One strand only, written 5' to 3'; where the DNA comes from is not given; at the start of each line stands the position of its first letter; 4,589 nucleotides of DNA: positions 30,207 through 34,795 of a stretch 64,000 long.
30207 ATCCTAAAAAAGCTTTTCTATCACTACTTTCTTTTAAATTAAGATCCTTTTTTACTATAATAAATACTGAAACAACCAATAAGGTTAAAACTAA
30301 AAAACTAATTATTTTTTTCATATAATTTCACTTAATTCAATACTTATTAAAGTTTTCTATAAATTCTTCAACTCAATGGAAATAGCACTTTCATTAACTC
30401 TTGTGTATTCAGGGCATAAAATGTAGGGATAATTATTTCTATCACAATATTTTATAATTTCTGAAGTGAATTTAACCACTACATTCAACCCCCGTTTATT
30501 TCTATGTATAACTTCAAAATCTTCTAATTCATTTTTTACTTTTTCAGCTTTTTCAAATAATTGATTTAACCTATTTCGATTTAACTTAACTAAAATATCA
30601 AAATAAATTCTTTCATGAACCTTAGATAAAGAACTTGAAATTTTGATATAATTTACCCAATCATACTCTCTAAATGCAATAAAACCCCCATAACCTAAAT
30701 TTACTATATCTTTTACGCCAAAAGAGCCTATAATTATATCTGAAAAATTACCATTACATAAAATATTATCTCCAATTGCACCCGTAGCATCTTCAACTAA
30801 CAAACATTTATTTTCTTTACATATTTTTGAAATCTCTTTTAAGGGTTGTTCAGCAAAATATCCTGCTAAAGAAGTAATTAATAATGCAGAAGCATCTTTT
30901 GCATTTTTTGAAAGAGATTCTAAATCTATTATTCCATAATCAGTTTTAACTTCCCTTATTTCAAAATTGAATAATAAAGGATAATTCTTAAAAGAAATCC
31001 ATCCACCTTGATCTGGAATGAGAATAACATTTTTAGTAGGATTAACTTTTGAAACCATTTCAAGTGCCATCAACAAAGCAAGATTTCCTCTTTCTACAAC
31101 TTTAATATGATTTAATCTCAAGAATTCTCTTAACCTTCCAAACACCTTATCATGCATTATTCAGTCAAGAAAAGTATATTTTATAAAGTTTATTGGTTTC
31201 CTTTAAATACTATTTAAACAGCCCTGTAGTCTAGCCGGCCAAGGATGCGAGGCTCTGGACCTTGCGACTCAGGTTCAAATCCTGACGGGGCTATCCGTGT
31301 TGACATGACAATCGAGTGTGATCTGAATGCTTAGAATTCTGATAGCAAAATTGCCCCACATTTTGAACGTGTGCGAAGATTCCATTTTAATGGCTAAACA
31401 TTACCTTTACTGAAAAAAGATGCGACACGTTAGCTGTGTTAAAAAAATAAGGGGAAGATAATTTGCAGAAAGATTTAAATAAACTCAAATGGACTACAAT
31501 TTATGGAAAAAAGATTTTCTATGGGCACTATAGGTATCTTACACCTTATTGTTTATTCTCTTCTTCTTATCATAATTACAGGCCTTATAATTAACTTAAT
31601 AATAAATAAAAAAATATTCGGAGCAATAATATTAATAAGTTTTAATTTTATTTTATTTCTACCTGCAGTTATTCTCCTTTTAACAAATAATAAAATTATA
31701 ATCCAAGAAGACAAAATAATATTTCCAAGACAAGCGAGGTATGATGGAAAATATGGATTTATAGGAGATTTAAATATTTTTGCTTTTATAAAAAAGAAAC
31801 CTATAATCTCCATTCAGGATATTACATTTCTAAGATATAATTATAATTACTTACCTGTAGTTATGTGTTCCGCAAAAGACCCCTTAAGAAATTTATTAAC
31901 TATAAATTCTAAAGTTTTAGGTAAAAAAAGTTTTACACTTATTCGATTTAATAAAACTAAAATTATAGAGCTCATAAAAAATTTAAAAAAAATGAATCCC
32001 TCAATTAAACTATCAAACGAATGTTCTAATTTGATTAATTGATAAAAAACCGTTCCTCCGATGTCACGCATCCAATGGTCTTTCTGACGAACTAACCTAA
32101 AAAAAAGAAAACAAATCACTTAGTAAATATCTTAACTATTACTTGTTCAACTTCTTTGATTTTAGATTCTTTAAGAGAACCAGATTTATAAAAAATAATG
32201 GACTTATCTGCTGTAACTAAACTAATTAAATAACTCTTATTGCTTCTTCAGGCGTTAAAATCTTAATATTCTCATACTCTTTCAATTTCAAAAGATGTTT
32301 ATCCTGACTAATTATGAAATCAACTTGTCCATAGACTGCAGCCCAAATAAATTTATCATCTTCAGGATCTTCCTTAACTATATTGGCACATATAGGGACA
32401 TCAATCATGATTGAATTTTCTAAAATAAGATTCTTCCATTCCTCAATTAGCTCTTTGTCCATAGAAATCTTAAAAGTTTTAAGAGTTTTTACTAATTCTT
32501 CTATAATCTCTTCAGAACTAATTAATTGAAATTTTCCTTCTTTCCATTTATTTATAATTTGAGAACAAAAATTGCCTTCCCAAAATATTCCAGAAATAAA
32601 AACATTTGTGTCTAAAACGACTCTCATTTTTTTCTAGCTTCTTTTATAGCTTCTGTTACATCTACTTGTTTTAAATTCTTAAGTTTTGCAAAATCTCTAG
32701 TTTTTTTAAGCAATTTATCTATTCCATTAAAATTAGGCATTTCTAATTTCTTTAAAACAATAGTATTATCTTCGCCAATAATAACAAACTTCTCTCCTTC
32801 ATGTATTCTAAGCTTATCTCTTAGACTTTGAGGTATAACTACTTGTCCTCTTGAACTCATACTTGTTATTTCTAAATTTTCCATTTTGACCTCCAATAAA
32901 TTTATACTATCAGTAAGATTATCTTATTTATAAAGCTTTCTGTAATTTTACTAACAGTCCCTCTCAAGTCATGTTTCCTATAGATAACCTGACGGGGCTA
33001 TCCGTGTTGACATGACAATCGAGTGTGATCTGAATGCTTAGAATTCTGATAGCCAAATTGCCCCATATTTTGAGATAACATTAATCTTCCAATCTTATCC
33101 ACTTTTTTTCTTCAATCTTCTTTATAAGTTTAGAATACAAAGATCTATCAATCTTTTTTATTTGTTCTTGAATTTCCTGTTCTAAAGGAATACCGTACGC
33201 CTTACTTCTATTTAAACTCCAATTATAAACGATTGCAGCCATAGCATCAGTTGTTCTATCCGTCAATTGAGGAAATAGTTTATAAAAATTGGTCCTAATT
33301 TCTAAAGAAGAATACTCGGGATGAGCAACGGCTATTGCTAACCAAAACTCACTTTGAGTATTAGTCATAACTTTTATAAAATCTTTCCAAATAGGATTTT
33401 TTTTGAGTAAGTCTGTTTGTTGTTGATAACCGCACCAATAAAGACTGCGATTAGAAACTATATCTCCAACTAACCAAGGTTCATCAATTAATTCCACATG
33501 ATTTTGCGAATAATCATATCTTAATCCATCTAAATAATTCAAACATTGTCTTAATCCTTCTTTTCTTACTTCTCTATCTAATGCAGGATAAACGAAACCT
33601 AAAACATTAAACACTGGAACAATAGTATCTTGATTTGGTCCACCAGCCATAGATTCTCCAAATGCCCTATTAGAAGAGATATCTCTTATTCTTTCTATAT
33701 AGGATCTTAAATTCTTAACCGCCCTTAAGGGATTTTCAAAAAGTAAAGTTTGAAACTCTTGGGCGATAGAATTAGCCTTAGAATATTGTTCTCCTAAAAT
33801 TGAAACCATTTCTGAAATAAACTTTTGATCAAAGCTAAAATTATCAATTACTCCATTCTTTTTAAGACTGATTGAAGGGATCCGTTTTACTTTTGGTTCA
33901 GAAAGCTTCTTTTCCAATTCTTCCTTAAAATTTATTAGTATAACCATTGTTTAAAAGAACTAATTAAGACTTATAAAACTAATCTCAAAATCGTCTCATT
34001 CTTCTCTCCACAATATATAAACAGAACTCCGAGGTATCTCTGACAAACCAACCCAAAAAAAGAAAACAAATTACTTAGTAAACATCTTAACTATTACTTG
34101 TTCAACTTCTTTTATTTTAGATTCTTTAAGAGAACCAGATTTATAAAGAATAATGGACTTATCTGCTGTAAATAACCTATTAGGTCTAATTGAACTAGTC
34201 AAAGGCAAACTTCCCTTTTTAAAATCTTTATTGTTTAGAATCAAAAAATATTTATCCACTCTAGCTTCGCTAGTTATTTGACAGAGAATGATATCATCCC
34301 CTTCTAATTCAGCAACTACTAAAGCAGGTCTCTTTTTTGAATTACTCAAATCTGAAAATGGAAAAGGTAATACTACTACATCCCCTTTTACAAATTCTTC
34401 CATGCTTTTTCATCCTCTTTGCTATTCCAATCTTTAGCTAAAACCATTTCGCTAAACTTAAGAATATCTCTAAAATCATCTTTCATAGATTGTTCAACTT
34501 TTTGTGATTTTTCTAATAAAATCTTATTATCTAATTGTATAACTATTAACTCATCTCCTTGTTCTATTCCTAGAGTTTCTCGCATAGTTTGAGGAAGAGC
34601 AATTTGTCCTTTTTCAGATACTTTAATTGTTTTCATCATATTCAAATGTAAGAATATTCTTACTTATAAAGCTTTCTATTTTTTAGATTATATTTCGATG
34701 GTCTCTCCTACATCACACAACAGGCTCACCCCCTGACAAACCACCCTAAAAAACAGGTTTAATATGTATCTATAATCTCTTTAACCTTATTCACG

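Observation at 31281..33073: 86-bp direct repeat duplicating the 3' end of tRNA-Gln: attL/attR-like borders around a 1.6-kb integrase-less segment, with older degenerate copies further right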

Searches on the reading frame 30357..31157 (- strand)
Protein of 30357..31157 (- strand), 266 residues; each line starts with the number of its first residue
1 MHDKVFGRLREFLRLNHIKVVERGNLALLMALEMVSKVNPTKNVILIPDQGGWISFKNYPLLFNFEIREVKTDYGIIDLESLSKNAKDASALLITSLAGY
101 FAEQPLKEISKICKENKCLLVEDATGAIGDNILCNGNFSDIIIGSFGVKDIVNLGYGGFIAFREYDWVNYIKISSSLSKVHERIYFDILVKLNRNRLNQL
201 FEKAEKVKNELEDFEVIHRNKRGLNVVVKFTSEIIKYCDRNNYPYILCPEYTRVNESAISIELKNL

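Call 15: find_related_loci(query=window:30357-31157:-, collection=genome_contigs, flank=10000)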
Query window:30357-31157:- (266 aa) in genome_contigs; peptide patterns used: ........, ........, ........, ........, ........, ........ (x = any residue, [..] = any of these).
68 stretches matched a pattern; 5 encode a relative of the query (tblastn E <= 1e-3); 5 distinct loci.
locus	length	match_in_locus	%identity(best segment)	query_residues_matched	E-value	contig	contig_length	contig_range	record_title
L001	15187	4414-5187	54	8-266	5e-94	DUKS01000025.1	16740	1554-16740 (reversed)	MAG TPA_asm: Nanoarchaeota archaeon isolate UBA9640 contig_32073, whole genome shotgun sequence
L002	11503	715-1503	52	1-264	6e-93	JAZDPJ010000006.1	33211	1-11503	MAG: archaeon isolate MEGAHIT-group-0.828 k141_18209879, whole genome shotgun sequence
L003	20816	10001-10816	50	1-266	6e-88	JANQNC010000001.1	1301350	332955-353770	MAG: Candidatus Nanoarchaeia archaeon isolate PL23a_bin.96 k99_5893168, whole genome shotgun sequence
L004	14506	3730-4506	49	8-266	6e-79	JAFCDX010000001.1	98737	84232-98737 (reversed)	Candidatus Woesearchaeota archaeon isolate Meg22_1012_Bin_171 Meg22_1012_Bin_171_scaffold_160, whole genome shotgun sequ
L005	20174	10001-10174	39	88-148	8e-6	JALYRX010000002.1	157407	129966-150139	MAG: Bacteroidota bacterium isolate MDV bin100 SD1456_NODE_5_length_157407_cov_2.737239, whole genome shotgun sequence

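Call 19: find_encoding_contigs(protein=window:30357-31157:-, flank=10000, max_places=10)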
Protein window:30357-31157:- (266 aa): 24 contigs read that carry it; 10 places shown.
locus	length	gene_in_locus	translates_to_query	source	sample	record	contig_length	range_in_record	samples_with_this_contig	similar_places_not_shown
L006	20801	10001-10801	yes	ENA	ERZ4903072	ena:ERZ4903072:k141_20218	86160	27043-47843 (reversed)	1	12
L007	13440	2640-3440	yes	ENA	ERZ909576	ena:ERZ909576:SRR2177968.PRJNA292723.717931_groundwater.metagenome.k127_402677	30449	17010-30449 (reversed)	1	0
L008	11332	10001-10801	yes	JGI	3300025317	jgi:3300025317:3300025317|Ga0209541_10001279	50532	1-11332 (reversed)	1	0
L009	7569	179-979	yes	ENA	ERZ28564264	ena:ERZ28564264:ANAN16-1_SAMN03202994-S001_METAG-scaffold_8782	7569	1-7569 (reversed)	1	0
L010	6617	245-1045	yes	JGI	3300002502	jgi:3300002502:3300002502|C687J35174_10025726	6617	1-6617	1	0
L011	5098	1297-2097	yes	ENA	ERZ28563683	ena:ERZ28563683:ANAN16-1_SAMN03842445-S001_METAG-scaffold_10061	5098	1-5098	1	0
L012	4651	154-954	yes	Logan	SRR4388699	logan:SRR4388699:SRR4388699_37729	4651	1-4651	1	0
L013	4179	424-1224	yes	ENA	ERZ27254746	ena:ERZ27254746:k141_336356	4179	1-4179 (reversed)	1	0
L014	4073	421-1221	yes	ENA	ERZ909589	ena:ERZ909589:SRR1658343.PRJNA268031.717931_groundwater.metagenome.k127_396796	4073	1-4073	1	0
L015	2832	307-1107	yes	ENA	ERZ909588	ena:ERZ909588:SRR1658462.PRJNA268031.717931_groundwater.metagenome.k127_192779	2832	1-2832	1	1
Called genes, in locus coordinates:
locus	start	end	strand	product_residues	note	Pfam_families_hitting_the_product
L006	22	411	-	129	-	PF10130:PIN_2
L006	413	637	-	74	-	PF26688:RHH_12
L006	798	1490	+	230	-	-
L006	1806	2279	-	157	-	PF05168:HEPN (faint)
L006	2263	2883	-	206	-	PF01909:NTP_transf_2, PF18765:Polbeta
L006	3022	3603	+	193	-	-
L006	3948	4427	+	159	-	PF01797:Y1_Tnp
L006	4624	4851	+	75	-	-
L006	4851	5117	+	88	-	-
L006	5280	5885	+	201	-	PF01909:NTP_transf_2, PF18765:Polbeta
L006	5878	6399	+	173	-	-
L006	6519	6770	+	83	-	PF04014:MazE_antitoxin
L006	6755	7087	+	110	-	PF02452:PemK_toxin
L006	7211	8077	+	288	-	-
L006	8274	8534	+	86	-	PF04014:MazE_antitoxin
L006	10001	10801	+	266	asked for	PF01041:DegT_DnrJ_EryC1, PF27296:MJ1341_C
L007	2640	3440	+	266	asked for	PF01041:DegT_DnrJ_EryC1, PF27296:MJ1341_C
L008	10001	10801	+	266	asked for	PF01041:DegT_DnrJ_EryC1, PF27296:MJ1341_C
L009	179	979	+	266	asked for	PF01041:DegT_DnrJ_EryC1, PF27296:MJ1341_C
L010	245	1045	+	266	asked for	PF01041:DegT_DnrJ_EryC1, PF27296:MJ1341_C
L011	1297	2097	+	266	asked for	PF01041:DegT_DnrJ_EryC1, PF27296:MJ1341_C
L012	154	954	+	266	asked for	PF01041:DegT_DnrJ_EryC1, PF27296:MJ1341_C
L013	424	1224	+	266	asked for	PF01041:DegT_DnrJ_EryC1, PF27296:MJ1341_C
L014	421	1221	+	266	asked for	PF01041:DegT_DnrJ_EryC1, PF27296:MJ1341_C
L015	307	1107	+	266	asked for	PF01041:DegT_DnrJ_EryC1, PF27296:MJ1341_C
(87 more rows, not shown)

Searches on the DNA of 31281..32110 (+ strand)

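Call 85: search_dna_similar(query=window:31281-32110:+, collection=phages, mode=distant, max_rows=5)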
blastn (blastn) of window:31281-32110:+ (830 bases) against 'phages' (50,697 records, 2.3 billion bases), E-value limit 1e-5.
No match.

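Call 86: search_dna_similar(query=window:31281-32110:+, collection=plasmids, mode=distant, max_rows=5)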
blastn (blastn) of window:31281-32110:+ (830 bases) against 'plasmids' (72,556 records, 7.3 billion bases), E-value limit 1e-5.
No match.

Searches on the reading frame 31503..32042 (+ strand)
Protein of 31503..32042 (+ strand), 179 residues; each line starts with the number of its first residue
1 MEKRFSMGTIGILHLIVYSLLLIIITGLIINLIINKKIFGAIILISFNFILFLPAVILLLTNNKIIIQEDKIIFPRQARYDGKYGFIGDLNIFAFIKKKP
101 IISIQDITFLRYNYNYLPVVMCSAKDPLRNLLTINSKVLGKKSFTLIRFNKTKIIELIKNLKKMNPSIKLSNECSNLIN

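Call 8: search_protein_families(library=pfam, proteins=[window:31503-32042:+], max_evalue=0.01)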
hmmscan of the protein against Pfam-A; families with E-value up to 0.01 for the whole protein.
window:31503-32042:+ (179 aa): 0 families

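Call 32: find_encoding_contigs(protein=window:31503-32042:+, flank=10000, max_places=10)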
Protein window:31503-32042:+ (179 aa): 24 contigs read that carry it; 10 places shown.
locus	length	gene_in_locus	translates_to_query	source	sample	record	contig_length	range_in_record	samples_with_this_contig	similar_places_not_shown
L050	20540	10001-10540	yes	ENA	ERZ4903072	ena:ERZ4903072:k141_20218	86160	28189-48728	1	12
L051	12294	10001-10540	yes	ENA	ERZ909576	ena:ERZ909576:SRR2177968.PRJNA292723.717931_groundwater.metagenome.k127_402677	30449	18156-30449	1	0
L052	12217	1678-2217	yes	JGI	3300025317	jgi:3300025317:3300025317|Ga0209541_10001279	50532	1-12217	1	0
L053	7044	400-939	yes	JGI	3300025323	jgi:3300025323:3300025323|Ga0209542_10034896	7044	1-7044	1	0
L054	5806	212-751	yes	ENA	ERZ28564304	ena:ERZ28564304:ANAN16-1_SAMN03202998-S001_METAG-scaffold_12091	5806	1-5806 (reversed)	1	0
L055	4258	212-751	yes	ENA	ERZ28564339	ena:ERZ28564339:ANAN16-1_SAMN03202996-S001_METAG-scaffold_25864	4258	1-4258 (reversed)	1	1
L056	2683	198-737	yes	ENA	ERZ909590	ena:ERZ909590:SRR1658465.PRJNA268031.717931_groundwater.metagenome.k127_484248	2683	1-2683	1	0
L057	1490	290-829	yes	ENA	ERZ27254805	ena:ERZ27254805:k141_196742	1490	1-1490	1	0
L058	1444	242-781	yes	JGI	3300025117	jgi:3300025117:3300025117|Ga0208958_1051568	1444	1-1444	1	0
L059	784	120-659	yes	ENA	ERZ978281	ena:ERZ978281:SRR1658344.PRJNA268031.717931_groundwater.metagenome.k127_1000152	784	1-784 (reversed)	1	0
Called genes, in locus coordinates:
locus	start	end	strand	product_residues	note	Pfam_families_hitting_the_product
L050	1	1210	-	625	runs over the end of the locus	PF01411:tRNA-synt_2c, PF07973:tRNA_SAD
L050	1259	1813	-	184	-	-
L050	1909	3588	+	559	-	-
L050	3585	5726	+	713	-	-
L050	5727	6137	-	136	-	PF27325:MJ0538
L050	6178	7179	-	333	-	PF13353:Fer4_12 (weak), PF04055:Radical_SAM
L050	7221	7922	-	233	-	PF07091:FmrO, PF08241:Methyltransf_11 (weak)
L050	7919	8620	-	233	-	-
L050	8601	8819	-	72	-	-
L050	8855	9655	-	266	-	PF01041:DegT_DnrJ_EryC1, PF27296:MJ1341_C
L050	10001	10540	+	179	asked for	-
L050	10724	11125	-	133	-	PF13470:PIN_3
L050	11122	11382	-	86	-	PF04014:MazE_antitoxin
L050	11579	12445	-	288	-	-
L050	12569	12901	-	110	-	PF02452:PemK_toxin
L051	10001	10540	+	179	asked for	-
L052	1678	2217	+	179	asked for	-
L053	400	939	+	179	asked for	-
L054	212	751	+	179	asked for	-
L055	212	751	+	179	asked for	-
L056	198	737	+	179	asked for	-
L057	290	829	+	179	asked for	-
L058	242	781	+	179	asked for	-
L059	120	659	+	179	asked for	-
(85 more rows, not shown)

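Call 59: find_related_loci(query=window:31503-32042:+, collection=viral_contigs, flank=8000)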
Query window:31503-32042:+ (179 aa) in viral_contigs; peptide patterns used: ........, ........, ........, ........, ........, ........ (x = any residue, [..] = any of these).
47 stretches matched a pattern, but none encodes a relative of the query by tblastn (E <= 1e-3).

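Call 61: find_homologous_proteins(query=window:31503-32042:+, max_evalue=0.001)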
Query window:31503-32042:+ (179 aa): 1 proteins with E <= 0.001 among 321 candidates.
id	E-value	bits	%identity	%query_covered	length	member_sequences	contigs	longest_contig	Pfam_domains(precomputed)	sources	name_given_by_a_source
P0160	5.5e-104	363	99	100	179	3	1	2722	-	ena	-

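Call 62: find_encoding_contigs(protein=P0160, flank=5000, max_places=5)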
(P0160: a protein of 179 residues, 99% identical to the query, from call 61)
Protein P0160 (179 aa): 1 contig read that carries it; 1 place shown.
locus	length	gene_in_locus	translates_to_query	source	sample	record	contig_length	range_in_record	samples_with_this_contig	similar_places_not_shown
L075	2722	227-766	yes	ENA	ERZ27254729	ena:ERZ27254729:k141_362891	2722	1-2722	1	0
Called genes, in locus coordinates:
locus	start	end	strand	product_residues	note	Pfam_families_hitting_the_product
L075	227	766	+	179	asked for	-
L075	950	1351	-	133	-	PF13470:PIN_3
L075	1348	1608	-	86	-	PF04014:MazE_antitoxin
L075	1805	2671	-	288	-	-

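Call 69: search_protein_families(library=padloc, proteins=[window:31503-32042:+], max_evalue=0.01)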
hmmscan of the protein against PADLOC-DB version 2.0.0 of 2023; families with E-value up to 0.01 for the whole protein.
window:31503-32042:+ (179 aa): 0 families

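Call 70: search_protein_families(library=ncbifam, proteins=[window:31503-32042:+], max_evalue=0.01)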
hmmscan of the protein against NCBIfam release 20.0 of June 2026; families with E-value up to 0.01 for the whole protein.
window:31503-32042:+ (179 aa): 0 families

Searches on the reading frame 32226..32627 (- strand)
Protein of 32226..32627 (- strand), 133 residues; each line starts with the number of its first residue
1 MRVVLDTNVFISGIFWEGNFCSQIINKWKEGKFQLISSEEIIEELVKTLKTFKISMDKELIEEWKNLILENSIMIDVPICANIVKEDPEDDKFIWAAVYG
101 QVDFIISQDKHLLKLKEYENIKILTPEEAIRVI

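Call 8: search_protein_families(library=pfam, proteins=[window:32226-32627:-], max_evalue=0.01)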
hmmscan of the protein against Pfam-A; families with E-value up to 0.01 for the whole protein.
window:32226-32627:- (133 aa): 3 families
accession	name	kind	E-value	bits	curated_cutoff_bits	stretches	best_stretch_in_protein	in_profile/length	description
PF13470.12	PIN_3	-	4.1e-18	66.7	27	1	2-111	1-115/115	PIN domain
PF01850.27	PIN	-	0.00097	20.2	23.6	1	3-83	1-76/120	PIN domain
PF24109.1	DUF7384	-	0.0016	18.9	27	1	2-116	6-108/153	Family of unknown function (DUF7384)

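Call 77: find_encoding_contigs(protein=window:32226-32627:-, flank=10000, max_places=10)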
Protein window:32226-32627:- (133 aa): 24 contigs read that carry it; 10 places shown.
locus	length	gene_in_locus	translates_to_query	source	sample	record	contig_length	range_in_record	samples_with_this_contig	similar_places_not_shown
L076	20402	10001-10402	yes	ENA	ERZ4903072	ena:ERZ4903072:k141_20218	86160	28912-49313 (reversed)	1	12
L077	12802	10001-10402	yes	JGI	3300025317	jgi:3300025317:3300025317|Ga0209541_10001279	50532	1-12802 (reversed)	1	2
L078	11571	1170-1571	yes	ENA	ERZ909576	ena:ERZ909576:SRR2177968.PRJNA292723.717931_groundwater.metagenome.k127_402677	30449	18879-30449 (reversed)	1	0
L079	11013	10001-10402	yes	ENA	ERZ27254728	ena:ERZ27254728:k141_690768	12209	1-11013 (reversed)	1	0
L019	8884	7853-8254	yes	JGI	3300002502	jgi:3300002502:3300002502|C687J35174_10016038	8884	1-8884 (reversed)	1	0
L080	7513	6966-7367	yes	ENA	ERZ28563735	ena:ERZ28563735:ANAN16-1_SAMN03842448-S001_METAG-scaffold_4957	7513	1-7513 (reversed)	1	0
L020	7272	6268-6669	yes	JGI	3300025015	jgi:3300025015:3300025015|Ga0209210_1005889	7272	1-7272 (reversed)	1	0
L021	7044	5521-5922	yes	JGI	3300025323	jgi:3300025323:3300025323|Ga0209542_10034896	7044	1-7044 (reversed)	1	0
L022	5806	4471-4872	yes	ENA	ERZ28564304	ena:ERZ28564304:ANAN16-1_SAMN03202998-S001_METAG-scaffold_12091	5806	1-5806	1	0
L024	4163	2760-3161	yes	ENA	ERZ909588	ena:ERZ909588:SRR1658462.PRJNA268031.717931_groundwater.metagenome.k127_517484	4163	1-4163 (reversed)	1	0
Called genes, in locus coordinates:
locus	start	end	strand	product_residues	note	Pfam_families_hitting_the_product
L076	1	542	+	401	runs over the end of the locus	PF07690:MFS_1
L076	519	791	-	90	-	PF01541:GIY-YIG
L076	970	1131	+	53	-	-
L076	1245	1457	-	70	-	-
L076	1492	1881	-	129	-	PF10130:PIN_2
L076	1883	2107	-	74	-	PF26688:RHH_12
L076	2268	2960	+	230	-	-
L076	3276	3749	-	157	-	PF05168:HEPN (faint)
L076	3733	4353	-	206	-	PF01909:NTP_transf_2, PF18765:Polbeta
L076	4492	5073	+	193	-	-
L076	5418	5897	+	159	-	PF01797:Y1_Tnp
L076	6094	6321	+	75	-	-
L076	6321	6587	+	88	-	-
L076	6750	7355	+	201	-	PF01909:NTP_transf_2, PF18765:Polbeta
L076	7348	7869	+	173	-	-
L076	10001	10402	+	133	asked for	PF13470:PIN_3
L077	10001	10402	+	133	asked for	PF13470:PIN_3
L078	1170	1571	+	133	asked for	PF13470:PIN_3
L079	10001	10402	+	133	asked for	PF13470:PIN_3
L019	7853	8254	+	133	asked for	PF13470:PIN_3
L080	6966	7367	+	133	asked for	PF13470:PIN_3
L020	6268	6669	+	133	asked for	PF13470:PIN_3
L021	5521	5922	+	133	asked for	PF13470:PIN_3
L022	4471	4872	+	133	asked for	PF13470:PIN_3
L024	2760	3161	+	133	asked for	PF13470:PIN_3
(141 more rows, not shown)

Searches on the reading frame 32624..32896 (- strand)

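Call 8: search_protein_families(library=pfam, proteins=[window:32624-32896:-], max_evalue=0.01)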
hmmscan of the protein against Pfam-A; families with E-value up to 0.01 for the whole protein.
window:32624-32896:- (90 aa): 1 family
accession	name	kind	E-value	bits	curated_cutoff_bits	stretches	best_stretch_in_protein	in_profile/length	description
PF04014.23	MazE_antitoxin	-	8.6e-08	32.5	24.7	1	14-51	5-43/48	Antidote-toxin recognition MazE, bacterial antitoxin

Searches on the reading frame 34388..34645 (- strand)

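Call 8: search_protein_families(library=pfam, proteins=[window:34388-34645:-], max_evalue=0.01)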
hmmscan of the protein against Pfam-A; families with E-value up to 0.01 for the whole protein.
window:34388-34645:- (85 aa): 1 family
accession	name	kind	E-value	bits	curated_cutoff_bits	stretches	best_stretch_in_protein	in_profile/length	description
PF04014.23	MazE_antitoxin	-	3.1e-10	40.3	24.7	1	8-49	3-45/48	Antidote-toxin recognition MazE, bacterial antitoxin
